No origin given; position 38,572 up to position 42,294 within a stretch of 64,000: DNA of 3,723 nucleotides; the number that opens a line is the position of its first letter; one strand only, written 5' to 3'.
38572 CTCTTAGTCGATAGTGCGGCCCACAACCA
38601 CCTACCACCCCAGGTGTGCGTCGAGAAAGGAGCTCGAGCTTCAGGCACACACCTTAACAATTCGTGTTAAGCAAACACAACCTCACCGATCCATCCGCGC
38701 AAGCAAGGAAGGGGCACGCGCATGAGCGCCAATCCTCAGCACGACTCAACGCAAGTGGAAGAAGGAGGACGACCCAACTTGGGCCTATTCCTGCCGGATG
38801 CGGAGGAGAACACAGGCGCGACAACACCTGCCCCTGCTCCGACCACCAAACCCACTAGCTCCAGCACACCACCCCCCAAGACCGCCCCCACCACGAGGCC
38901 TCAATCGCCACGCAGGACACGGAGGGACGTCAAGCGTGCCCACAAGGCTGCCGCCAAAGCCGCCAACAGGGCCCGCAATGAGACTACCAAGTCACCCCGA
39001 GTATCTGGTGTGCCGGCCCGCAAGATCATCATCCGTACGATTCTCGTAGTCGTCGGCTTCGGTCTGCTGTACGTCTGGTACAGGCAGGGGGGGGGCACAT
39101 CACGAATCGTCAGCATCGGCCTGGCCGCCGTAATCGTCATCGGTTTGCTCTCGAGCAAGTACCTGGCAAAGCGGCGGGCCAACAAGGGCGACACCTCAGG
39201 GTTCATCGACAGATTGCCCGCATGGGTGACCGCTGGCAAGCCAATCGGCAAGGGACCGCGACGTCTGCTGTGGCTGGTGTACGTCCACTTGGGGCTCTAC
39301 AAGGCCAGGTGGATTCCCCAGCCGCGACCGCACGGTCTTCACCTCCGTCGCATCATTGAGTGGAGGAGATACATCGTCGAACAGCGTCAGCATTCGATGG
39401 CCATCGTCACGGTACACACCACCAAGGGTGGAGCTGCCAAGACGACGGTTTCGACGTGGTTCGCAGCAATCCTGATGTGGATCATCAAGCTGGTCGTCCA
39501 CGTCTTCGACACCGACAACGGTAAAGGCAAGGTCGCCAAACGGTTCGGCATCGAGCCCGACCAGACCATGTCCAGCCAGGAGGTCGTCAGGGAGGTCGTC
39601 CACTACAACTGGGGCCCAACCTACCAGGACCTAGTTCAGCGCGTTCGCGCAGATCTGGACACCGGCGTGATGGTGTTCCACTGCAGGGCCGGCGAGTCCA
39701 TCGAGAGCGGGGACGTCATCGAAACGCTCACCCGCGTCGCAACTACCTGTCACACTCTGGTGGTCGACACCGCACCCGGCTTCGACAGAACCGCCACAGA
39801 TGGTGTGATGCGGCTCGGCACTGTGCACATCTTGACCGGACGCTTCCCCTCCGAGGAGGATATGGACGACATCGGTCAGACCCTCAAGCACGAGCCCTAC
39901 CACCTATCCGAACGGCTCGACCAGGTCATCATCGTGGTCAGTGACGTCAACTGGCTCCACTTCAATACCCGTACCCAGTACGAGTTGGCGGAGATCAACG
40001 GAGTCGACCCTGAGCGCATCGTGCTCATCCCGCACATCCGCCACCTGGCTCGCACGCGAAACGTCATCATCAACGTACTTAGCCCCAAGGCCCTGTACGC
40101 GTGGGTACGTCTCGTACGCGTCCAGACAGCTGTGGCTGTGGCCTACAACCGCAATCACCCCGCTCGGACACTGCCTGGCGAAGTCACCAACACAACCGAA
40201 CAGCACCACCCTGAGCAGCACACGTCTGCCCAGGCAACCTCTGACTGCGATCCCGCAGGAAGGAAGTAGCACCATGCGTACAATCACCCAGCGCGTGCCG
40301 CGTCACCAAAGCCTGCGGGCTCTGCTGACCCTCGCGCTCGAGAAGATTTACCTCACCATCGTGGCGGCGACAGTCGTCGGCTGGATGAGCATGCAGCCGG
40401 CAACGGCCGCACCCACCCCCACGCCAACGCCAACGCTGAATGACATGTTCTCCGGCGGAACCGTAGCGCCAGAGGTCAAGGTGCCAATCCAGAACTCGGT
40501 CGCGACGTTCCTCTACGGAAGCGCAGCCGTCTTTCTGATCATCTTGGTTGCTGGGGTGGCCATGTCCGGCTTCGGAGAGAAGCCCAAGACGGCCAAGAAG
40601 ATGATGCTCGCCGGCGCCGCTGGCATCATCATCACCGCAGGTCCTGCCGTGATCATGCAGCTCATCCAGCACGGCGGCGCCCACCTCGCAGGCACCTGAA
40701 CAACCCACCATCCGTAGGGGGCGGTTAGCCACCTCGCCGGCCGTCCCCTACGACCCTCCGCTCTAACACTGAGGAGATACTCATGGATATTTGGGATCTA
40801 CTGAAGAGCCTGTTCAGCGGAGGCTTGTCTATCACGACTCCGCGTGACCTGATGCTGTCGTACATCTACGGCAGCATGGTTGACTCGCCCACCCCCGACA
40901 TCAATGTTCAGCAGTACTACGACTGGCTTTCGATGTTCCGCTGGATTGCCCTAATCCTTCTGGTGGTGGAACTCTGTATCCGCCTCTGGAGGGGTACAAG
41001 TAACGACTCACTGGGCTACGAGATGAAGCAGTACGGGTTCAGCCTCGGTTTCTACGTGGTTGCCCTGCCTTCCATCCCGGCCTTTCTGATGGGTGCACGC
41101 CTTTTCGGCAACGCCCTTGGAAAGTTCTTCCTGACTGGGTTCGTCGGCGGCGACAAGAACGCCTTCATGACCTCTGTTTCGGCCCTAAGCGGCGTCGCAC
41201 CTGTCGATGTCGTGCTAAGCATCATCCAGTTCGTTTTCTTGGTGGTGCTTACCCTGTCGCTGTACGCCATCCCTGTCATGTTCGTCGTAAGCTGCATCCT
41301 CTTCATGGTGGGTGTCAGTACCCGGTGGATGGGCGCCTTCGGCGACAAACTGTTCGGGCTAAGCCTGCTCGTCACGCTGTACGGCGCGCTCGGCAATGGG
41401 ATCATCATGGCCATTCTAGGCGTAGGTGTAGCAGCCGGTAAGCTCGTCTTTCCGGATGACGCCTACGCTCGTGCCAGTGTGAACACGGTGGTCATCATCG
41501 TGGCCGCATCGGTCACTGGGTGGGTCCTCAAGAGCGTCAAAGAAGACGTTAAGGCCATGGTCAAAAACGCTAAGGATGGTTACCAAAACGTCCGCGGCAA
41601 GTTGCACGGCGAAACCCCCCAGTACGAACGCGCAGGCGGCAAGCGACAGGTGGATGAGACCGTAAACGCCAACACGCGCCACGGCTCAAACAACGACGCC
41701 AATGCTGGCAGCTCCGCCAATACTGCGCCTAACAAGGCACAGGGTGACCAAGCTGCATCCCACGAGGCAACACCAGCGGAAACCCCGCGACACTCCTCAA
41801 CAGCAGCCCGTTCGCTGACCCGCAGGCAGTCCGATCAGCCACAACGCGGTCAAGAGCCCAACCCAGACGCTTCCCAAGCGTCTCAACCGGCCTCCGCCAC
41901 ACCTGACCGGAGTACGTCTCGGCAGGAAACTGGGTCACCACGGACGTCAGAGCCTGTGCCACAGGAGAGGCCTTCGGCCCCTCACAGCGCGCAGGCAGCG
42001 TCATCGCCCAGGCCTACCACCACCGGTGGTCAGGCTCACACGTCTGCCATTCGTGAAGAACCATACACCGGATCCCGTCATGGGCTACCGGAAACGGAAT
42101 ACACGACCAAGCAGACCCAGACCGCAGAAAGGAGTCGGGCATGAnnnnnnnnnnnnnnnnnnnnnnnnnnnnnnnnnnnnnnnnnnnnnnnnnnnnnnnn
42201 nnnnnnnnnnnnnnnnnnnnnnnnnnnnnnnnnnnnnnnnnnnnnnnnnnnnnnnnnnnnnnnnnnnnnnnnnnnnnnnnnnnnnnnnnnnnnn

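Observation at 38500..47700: GC-rich island with a Gram-positive/actinobacterial-type T4SS core but no relaxase, coupling protein or integrase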

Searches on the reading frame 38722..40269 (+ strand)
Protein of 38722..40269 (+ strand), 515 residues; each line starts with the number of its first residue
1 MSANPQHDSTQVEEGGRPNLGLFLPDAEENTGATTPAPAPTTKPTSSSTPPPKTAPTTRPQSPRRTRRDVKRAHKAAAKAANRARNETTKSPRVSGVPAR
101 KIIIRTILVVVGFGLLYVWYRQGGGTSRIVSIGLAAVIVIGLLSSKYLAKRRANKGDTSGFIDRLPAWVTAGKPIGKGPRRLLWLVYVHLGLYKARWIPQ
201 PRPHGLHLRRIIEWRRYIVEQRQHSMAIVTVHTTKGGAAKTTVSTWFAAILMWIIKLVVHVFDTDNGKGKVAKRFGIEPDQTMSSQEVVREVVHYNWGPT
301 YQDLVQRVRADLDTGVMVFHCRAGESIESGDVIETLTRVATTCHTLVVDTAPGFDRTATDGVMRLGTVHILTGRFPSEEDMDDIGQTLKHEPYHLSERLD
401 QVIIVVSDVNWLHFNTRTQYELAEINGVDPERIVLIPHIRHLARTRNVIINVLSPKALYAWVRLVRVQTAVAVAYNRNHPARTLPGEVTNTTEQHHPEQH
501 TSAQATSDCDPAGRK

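Call 4: search_protein_families(library=pfam, proteins=[window:38722-40269:+], max_evalue=0.1)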
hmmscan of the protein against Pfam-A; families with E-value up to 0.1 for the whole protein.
window:38722-40269:+ (515 aa): 2 families
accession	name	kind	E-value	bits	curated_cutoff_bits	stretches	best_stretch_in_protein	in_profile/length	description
PF01656.29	CbiA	-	0.00033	21.1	25.4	1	230-410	2-84/125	CobQ/CobB/MinD/ParA nucleotide binding domain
PF13614.12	AAA_31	-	0.0076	16.7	27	1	227-281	2-54/177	AAA domain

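Call 44: search_protein_families(library=ncbifam, proteins=[window:38722-40269:+], max_evalue=0.1)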
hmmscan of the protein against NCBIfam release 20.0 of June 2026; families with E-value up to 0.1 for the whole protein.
window:38722-40269:+ (515 aa): 2 families
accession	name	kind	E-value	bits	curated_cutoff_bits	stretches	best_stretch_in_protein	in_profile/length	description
NF041546.1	ParA_partition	equivalog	0.00038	20.1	180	1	228-266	1-38/203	ParA family partition ATPase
TIGR03453.1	partition_RepA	equivalog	0.011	14.5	348.45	1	215-297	92-173/387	plasmid partitioning protein RepA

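Call 86: search_solved_structures(query=A13, max_evalue=10)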
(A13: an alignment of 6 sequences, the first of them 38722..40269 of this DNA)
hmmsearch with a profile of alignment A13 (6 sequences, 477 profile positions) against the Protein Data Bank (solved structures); distinct sequences matched with E-value up to 10: 37.
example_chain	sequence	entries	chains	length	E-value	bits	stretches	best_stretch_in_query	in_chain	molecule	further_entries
5j1j_A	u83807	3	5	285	1.8e-05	27.3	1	183-414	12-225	Site-determining protein | Transcriptional antiactivator FleN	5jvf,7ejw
8pb9_A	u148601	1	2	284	3.1e-05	26.5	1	184-414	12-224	Antiactivator FleN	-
8p53_A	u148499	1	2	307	3.8e-05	26.2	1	184-414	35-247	Antiactivator FleN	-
1ion_A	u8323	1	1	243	4e-05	26.1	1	189-325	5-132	PROBABLE CELL DIVISION INHIBITOR MIND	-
1g3q_A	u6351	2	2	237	4.5e-05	25.9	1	189-327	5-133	CELL DIVISION INHIBITOR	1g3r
8ray_B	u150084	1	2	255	0.00077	21.9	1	188-317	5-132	ParA family protein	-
4dzz_A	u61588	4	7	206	0.00099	21.5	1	192-228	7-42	Plasmid partitioning protein ParF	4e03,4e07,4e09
6iub_A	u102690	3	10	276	0.001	21.5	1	187-249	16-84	SpoOJ regulator (Soj)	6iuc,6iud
5u1g_D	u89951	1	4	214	0.0011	21.4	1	192-228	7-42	ParA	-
8jmj_A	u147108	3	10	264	0.0026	20.1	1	188-249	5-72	SpoOJ regulator (Soj)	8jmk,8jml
7dut_A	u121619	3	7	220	0.0054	19.1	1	188-213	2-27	SOJ protein (Soj)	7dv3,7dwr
2woo_A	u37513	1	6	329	0.012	17.9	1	182-254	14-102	ATPASE GET3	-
1wcv_1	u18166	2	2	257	0.024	16.9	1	183-228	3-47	SEGREGATION PROTEIN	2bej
2bek_A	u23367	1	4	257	0.034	16.4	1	183-228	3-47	SEGREGATION PROTEIN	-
1hyq_A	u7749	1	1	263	0.039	16.2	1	187-325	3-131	CELL DIVISION INHIBITOR (MIND-1)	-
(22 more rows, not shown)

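Call 122: search_protein_families(library=phrogs, proteins=[window:38722-40269:+], max_evalue=0.001)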
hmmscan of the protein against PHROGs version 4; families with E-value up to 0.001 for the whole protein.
window:38722-40269:+ (515 aa): 0 families

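Call 123: search_protein_families(library=padloc, proteins=[window:38722-40269:+], max_evalue=0.001)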
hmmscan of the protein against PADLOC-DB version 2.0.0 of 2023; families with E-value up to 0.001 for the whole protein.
window:38722-40269:+ (515 aa): 0 families

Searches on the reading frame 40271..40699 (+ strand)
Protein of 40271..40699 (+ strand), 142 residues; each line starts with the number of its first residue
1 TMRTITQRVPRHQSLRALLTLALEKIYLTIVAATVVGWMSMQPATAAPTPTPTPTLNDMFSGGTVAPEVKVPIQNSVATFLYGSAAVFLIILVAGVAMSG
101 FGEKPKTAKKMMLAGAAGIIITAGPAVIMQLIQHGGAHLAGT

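Call 4: search_protein_families(library=pfam, proteins=[window:40271-40699:+], max_evalue=0.1)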
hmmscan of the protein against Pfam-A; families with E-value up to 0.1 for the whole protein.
window:40271-40699:+ (142 aa): 2 families
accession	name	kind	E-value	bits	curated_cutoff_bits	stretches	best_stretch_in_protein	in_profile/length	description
PF10907.13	DUF2749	-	0.025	15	25.5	1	30-56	16-42/72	Protein of unknown function (DUF2749)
PF05969.16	PSII_Ycf12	-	0.048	14.1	24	0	117-136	12-31/33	Photosystem II complex subunit Ycf12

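Call 44: search_protein_families(library=ncbifam, proteins=[window:40274-40699:+], max_evalue=0.1)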
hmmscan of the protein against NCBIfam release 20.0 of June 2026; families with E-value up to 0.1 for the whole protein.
window:40274-40699:+ (141 aa): 1 family
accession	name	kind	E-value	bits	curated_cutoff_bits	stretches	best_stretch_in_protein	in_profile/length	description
NF040473.1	peri_YbiM_McbA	exception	0.047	14.4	110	0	26-64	4-40/86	DUF1471 family periplasmic protein McbA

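Call 79: search_protein_families(library=pfam, alignment_id=A9, max_evalue=0.01)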
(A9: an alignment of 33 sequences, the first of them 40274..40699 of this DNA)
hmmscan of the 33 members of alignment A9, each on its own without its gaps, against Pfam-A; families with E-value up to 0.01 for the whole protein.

A. member 1, window:40274-40699:+ (141 aa): 0 families

B. families by the number of members that match (of 33 scanned): 7 families
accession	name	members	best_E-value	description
PF13614.12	AAA_31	2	0.00073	AAA domain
PF01656.29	CbiA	1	0.00033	CobQ/CobB/MinD/ParA nucleotide binding domain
PF18895.5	T4SS_pilin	1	0.00077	Type IV secretion system pilin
PF20087.4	DUF6479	1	0.0024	Family of unknown function (DUF6479)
PF21827.1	New_glue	1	0.0037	New glue protein family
PF10320.15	7TM_GPCR_Srsx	1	0.0051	Serpentine type 7TM GPCR chemoreceptor Srsx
PF14534.12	DUF4440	1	0.0075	Domain of unknown function (DUF4440)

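Call 122: search_protein_families(library=phrogs, proteins=[window:40274-40699:+], max_evalue=0.001)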
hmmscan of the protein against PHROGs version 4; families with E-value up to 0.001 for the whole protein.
window:40274-40699:+ (141 aa): 0 families

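Call 123: search_protein_families(library=padloc, proteins=[window:40274-40699:+], max_evalue=0.001)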
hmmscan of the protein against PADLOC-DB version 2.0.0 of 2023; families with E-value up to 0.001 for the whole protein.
window:40274-40699:+ (141 aa): 0 families

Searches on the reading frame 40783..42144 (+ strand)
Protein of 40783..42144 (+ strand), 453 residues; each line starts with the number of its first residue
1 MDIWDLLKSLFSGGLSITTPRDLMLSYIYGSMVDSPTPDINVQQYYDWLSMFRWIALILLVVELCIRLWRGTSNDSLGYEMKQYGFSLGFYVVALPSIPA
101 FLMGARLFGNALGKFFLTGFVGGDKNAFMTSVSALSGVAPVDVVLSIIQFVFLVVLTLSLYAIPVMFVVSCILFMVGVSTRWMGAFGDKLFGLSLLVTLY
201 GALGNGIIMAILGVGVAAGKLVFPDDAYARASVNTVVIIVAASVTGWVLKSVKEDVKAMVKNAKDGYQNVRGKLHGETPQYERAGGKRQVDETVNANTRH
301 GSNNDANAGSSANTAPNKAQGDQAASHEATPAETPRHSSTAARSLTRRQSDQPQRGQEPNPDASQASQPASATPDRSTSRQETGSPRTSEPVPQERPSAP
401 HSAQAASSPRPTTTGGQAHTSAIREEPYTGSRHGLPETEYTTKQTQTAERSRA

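Call 4: search_protein_families(library=pfam, proteins=[window:40783-42144:+], max_evalue=0.1)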
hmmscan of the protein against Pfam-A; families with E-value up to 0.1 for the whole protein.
window:40783-42144:+ (453 aa): 0 families

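Call 44: search_protein_families(library=ncbifam, proteins=[window:40783-42144:+], max_evalue=0.1)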
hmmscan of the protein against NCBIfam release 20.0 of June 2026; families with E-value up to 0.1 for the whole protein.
window:40783-42144:+ (453 aa): 0 families

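Call 84: search_solved_structures(query=A10, max_evalue=10)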
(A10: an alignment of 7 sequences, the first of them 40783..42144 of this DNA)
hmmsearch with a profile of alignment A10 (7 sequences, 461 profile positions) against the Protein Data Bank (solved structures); distinct sequences matched with E-value up to 10: 0.

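Call 122: search_protein_families(library=phrogs, proteins=[window:40783-42144:+], max_evalue=0.001)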
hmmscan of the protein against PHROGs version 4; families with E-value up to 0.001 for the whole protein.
window:40783-42144:+ (453 aa): 0 families

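Call 123: search_protein_families(library=padloc, proteins=[window:40783-42144:+], max_evalue=0.001)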
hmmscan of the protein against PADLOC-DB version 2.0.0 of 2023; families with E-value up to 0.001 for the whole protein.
window:40783-42144:+ (453 aa): 0 families
